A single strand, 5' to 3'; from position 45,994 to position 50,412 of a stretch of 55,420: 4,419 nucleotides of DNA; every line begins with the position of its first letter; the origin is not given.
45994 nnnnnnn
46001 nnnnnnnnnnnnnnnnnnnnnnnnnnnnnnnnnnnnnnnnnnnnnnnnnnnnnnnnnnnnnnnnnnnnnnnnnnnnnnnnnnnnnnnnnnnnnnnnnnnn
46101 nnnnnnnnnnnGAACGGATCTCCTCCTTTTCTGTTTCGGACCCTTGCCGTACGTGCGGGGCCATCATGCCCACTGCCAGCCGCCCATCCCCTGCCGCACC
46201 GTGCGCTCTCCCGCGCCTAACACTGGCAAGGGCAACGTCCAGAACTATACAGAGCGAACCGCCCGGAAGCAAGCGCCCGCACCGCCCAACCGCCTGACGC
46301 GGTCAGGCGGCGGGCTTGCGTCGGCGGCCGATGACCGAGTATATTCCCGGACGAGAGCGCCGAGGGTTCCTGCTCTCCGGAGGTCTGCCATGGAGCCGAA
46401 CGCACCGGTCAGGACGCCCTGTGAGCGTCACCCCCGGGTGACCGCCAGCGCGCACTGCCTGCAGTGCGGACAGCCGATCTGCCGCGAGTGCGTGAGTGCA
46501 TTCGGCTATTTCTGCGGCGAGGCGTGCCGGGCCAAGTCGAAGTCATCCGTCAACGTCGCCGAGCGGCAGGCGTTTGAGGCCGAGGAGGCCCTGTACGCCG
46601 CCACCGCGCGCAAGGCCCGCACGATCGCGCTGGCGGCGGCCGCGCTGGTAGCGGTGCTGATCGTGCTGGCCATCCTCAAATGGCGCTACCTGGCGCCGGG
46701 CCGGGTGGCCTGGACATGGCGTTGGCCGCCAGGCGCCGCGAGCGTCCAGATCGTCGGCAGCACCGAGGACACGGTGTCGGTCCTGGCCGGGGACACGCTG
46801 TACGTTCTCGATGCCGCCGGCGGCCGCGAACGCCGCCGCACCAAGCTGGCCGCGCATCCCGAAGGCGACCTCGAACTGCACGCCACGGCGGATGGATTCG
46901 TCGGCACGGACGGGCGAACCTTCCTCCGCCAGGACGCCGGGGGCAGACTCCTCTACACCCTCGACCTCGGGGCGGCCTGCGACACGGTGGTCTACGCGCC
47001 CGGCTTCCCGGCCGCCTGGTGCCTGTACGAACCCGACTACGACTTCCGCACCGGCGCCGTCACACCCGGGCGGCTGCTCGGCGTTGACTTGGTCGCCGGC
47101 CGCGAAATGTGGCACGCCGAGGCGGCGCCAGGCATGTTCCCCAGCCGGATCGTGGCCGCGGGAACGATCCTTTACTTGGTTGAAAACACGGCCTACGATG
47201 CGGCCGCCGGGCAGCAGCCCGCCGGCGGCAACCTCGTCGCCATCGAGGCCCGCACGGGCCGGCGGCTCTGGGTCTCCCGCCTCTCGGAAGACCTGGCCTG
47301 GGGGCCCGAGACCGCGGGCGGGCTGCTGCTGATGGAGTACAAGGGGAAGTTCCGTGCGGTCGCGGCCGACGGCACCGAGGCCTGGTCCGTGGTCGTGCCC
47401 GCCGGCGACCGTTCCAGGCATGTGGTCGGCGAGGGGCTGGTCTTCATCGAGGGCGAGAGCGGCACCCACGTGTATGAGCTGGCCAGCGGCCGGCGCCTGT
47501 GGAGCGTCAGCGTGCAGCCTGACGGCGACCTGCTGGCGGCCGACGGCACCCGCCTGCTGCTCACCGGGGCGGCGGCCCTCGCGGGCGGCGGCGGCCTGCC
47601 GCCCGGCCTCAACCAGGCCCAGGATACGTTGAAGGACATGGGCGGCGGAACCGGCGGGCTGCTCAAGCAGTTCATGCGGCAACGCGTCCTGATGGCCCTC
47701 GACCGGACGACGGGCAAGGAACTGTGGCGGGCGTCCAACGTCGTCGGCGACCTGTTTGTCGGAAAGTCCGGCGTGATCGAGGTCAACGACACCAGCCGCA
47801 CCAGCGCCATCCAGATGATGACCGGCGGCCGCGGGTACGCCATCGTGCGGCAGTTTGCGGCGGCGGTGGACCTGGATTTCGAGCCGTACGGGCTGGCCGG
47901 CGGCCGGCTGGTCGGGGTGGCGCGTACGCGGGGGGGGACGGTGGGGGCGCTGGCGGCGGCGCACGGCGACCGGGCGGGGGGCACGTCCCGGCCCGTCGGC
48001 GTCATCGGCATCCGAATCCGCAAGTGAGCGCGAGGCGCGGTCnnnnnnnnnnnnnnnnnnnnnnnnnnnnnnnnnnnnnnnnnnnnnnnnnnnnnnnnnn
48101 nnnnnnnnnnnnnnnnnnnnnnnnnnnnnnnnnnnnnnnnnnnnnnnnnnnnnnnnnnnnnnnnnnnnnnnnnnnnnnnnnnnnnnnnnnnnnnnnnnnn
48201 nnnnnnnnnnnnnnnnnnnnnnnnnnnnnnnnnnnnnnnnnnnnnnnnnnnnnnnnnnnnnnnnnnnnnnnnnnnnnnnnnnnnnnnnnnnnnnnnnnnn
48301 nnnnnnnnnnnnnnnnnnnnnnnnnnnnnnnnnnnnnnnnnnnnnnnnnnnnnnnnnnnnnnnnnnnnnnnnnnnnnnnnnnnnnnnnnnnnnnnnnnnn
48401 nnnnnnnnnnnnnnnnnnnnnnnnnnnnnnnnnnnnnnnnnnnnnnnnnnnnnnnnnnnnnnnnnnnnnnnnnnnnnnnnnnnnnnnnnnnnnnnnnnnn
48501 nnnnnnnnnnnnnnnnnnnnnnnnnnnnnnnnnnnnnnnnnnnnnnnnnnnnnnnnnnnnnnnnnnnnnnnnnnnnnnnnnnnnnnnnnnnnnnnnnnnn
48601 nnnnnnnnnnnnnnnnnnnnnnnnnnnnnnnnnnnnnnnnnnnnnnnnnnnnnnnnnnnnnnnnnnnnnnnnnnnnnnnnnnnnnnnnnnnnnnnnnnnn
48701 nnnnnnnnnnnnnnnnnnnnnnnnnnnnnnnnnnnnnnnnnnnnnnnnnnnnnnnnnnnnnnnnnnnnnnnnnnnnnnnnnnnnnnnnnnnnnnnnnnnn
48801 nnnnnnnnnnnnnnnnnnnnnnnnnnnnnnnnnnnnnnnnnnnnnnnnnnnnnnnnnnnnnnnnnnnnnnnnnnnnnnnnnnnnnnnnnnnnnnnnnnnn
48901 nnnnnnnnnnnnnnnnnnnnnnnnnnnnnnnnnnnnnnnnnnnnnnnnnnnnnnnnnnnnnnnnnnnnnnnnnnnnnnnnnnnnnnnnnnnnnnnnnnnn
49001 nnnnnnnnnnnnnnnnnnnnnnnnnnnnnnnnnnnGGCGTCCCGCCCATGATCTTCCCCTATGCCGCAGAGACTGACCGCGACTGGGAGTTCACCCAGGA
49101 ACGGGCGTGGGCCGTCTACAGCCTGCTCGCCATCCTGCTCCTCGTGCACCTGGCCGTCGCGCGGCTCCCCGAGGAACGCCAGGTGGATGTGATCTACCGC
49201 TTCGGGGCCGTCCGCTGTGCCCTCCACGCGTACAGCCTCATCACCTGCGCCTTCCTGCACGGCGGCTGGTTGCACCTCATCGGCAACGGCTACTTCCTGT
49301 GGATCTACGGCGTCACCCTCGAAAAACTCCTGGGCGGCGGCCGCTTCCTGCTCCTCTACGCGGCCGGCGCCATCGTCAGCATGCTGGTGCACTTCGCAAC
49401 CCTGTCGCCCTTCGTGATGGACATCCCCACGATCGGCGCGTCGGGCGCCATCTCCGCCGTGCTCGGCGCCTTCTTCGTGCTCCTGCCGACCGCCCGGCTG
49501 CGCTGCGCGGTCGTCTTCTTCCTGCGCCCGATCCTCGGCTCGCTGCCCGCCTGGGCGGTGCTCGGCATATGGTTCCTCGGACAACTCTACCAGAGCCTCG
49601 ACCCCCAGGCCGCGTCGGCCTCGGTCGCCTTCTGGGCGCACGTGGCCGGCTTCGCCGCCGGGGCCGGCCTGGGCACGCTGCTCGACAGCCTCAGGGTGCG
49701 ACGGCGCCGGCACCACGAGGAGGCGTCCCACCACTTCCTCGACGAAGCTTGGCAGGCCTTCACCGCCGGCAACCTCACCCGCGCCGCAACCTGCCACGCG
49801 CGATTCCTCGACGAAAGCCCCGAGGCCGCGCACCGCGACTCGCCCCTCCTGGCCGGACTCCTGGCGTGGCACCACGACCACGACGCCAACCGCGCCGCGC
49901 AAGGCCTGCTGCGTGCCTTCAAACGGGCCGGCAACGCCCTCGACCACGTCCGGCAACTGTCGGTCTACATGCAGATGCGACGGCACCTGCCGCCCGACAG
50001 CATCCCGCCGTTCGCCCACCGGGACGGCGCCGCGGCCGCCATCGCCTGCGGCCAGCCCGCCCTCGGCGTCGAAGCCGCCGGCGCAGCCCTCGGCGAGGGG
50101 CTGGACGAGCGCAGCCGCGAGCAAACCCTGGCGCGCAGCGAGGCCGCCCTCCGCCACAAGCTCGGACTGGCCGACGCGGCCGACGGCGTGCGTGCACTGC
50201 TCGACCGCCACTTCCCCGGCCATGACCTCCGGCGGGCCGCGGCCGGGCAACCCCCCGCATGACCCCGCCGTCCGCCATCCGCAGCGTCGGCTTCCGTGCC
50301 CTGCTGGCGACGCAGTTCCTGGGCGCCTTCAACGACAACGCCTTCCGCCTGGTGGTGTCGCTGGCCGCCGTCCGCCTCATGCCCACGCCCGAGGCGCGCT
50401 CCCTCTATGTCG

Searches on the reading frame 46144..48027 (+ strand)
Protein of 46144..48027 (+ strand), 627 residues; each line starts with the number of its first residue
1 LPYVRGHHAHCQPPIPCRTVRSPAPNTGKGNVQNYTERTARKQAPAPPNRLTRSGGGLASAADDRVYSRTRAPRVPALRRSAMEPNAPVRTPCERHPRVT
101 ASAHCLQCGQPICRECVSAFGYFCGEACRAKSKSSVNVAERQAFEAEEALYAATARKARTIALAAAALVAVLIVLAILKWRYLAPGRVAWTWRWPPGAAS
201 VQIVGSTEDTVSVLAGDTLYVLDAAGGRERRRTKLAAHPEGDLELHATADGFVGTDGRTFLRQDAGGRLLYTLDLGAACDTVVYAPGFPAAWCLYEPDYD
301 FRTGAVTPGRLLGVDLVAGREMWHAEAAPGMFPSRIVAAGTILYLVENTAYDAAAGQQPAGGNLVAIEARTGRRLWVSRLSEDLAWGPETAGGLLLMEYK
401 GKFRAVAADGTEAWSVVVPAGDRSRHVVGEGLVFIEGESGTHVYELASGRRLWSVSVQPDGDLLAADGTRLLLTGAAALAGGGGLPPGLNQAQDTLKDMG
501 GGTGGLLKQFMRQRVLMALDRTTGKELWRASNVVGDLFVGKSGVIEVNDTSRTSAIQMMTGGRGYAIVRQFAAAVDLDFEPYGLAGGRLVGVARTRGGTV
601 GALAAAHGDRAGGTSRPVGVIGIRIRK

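Call 7: search_protein_families(library=pfam, proteins=[window:46144-48027:+], max_evalue=0.001)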
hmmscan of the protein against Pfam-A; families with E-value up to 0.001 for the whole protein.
window:46144-48027:+ (627 aa): 2 families
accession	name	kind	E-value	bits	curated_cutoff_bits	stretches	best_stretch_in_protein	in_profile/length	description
PF13360.13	PQQ_2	-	3.9e-16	59.9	27.6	1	362-482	3-125/233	Outer membrane protein assembly factor BamB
PF00643.29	zf-B_box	-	2.3e-05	24.9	24.1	1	92-117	5-30/42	B-box zinc finger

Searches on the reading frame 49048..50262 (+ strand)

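Call 30: search_protein_families(library=pfam, proteins=[window:49048-50262:+], max_evalue=1)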
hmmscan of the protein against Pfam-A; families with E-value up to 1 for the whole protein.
window:49048-50262:+ (404 aa): 1 family
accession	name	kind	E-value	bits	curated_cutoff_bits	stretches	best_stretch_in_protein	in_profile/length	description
PF01694.28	Rhomboid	-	5.5e-28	98.4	22.6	1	61-212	4-140/143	Rhomboid domain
